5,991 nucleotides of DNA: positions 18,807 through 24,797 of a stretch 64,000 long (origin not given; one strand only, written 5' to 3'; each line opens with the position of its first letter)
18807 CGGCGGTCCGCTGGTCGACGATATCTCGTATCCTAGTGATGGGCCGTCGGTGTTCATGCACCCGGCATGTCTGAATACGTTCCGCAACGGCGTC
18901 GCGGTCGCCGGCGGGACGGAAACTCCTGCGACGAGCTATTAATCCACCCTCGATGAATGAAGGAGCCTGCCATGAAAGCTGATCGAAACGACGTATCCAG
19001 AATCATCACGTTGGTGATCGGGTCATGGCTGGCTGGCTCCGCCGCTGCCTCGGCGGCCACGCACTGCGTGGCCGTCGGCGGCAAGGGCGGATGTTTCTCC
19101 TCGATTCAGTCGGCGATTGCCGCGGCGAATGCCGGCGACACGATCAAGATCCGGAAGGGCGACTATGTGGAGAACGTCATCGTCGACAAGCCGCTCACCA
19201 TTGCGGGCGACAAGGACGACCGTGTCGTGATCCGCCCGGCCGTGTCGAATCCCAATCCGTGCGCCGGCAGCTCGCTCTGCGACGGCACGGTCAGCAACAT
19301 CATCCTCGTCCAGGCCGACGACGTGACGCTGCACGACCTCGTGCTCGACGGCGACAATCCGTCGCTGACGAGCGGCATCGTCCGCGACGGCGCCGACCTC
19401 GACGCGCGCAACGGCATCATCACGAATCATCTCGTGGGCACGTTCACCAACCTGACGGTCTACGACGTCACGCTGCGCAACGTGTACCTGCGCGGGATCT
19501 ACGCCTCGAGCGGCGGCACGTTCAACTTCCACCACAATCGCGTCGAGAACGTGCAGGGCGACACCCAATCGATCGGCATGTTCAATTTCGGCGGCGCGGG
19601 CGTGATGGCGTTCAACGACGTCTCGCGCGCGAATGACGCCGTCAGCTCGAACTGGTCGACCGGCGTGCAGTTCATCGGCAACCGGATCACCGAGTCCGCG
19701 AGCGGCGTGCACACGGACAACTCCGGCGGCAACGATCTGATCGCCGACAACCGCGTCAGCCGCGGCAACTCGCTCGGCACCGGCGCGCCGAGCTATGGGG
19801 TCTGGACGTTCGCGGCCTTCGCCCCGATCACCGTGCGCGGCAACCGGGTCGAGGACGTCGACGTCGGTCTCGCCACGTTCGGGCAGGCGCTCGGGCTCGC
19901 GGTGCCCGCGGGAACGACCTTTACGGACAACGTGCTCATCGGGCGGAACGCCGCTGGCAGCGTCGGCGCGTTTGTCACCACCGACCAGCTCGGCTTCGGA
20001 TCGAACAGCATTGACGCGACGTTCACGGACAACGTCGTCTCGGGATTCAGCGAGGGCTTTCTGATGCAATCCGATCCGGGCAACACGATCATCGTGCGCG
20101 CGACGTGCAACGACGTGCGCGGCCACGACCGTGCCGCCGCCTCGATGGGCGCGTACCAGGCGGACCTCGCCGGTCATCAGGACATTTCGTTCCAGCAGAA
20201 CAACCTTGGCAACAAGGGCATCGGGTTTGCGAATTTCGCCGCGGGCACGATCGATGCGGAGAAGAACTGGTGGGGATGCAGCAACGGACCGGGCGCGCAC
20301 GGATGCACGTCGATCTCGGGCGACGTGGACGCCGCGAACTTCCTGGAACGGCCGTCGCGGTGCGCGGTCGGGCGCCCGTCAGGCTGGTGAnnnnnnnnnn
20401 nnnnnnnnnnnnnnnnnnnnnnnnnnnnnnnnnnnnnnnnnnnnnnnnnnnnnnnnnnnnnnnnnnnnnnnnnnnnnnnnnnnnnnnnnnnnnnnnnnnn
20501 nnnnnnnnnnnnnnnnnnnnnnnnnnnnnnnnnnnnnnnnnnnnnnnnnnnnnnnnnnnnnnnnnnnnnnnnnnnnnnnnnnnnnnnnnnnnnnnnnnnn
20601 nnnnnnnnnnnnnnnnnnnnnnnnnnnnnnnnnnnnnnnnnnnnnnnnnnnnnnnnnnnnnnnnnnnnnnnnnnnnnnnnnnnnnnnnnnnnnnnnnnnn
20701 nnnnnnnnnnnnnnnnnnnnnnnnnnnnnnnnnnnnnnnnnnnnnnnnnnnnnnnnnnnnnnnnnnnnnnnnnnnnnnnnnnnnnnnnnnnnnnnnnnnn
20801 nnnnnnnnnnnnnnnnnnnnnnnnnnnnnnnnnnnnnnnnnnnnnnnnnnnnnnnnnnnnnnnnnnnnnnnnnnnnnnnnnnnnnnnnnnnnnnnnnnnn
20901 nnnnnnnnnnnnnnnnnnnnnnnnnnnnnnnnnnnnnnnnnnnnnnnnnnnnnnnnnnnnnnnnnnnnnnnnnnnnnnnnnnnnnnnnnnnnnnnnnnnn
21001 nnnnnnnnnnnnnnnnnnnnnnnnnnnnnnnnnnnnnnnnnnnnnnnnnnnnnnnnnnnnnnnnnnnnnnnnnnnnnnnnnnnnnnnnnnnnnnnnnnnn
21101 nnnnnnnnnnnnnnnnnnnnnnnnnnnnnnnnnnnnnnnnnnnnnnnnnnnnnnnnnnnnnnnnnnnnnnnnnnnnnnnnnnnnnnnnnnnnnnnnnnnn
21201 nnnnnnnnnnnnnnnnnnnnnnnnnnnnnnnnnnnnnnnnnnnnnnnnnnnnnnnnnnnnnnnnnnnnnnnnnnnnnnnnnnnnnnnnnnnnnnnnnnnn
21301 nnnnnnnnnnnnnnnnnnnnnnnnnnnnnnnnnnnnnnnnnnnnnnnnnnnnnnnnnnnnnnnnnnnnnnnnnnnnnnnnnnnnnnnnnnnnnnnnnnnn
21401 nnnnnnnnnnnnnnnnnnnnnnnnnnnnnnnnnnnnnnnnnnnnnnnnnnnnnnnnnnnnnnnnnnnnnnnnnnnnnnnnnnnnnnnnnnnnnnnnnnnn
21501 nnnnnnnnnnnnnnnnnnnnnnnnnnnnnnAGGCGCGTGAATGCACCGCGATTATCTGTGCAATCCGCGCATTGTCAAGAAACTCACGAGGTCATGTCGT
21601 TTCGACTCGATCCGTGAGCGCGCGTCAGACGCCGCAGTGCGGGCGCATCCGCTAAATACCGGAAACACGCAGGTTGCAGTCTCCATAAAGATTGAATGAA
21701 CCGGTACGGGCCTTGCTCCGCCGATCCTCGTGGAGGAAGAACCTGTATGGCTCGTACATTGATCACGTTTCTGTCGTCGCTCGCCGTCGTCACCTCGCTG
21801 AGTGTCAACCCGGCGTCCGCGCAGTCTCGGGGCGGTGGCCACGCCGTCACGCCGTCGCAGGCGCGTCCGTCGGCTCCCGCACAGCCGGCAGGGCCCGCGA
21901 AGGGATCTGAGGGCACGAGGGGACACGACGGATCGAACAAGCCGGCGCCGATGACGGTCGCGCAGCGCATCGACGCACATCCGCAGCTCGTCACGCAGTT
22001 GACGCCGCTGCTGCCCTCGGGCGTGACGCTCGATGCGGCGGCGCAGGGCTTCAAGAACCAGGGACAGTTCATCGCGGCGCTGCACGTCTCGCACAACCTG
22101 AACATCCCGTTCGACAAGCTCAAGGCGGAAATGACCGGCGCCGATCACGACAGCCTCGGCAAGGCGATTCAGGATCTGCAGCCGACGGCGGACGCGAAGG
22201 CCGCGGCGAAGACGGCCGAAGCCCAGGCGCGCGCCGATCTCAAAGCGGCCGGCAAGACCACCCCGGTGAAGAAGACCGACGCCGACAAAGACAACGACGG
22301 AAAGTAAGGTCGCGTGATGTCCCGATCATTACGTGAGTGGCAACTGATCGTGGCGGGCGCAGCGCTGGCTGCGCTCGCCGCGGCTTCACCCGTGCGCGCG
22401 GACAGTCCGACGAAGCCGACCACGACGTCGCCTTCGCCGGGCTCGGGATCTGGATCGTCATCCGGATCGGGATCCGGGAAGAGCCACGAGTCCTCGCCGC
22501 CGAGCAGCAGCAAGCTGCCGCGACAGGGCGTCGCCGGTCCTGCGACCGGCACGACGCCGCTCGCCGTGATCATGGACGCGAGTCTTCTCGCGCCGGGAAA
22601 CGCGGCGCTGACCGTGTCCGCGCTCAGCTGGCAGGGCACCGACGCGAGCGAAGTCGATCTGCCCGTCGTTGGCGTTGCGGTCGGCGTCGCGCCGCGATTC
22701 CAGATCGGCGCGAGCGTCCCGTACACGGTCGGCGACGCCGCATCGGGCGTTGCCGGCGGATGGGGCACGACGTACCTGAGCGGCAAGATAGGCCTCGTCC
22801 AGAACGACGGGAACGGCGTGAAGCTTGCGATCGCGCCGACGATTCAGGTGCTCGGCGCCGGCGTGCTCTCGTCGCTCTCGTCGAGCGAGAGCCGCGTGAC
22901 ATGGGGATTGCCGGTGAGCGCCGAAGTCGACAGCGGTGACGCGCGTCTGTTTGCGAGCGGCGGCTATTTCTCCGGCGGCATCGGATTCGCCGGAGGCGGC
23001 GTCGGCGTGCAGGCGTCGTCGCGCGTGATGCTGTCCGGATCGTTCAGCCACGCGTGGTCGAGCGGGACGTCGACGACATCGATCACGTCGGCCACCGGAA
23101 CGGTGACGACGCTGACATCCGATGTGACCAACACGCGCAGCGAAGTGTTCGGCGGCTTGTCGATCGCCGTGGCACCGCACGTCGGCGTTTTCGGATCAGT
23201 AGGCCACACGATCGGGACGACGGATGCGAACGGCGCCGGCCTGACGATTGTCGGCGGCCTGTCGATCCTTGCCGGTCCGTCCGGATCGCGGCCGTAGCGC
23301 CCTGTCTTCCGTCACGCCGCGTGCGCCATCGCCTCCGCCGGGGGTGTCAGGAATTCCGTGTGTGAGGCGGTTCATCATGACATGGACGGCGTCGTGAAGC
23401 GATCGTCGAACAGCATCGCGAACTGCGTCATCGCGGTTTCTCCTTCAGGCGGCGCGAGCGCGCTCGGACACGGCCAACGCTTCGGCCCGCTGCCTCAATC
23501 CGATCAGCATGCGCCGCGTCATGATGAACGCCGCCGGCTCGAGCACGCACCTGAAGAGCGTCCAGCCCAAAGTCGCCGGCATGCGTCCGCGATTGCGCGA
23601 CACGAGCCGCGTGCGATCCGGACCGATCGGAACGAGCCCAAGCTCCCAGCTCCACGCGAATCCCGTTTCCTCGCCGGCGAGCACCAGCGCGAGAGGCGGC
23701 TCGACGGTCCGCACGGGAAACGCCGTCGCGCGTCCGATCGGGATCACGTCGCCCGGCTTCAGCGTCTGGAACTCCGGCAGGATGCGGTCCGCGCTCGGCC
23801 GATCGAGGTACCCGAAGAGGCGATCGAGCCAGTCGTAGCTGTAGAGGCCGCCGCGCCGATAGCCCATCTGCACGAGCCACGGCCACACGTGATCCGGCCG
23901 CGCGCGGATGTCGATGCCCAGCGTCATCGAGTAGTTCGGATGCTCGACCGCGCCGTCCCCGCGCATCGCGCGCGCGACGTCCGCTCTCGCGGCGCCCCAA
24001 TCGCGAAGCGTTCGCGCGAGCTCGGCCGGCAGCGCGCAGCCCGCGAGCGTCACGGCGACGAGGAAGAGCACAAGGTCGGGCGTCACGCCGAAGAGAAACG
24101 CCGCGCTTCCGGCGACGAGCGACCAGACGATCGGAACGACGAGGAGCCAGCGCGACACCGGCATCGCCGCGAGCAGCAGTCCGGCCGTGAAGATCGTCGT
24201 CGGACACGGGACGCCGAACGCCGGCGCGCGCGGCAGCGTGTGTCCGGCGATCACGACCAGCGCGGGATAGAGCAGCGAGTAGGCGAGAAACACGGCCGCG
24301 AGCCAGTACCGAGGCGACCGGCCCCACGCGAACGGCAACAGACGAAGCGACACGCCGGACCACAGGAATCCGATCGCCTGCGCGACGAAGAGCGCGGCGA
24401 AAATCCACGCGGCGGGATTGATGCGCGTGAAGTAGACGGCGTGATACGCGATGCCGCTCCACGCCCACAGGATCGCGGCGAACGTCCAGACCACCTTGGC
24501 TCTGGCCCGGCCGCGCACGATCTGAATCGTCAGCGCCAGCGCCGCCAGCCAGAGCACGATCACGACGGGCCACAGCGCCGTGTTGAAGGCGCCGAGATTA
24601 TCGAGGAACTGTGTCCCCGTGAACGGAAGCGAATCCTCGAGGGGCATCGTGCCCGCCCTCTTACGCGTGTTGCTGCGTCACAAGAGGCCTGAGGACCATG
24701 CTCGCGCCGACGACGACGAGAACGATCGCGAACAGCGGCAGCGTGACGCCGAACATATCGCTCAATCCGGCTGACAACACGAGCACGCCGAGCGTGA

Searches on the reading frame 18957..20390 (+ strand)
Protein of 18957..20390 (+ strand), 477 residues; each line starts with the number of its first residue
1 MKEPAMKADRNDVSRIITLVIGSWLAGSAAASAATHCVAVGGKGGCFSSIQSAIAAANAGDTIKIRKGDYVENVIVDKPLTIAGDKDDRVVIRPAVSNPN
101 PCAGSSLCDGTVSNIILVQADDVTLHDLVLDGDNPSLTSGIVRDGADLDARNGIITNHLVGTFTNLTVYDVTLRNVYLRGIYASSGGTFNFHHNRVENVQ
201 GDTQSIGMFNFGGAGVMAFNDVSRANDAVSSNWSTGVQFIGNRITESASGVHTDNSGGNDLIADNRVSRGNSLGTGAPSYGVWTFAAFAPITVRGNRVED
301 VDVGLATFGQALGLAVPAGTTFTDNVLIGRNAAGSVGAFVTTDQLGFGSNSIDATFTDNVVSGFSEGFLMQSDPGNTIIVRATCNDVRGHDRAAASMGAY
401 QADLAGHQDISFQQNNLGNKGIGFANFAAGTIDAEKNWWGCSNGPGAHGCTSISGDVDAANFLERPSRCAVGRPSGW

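Call 11: find_encoding_contigs(protein=window:18957-20390:+, flank=10000, max_places=2)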
Protein window:18957-20390:+ (477 aa): no gene with exactly this product is on record in the collection.

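Call 13: search_protein_families(library=pfam, proteins=[window:18957-20390:+], max_evalue=0.001)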
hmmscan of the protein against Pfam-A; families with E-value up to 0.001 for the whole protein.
window:18957-20390:+ (477 aa): 1 family
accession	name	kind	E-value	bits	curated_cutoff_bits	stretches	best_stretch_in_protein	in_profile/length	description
PF13229.12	Beta_helix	-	4.8e-05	23.5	25.9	1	180-309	2-146/158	Right handed beta helix region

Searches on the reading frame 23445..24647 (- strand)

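Call 13: search_protein_families(library=pfam, proteins=[window:23445-24647:-], max_evalue=0.001)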
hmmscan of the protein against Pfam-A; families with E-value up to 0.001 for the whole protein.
window:23445-24647:- (400 aa): 1 family
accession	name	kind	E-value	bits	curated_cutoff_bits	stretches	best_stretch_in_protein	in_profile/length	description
PF19540.4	DUF6064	-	7.6e-44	150.6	27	1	12-200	2-194/210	Family of unknown function (DUF6064)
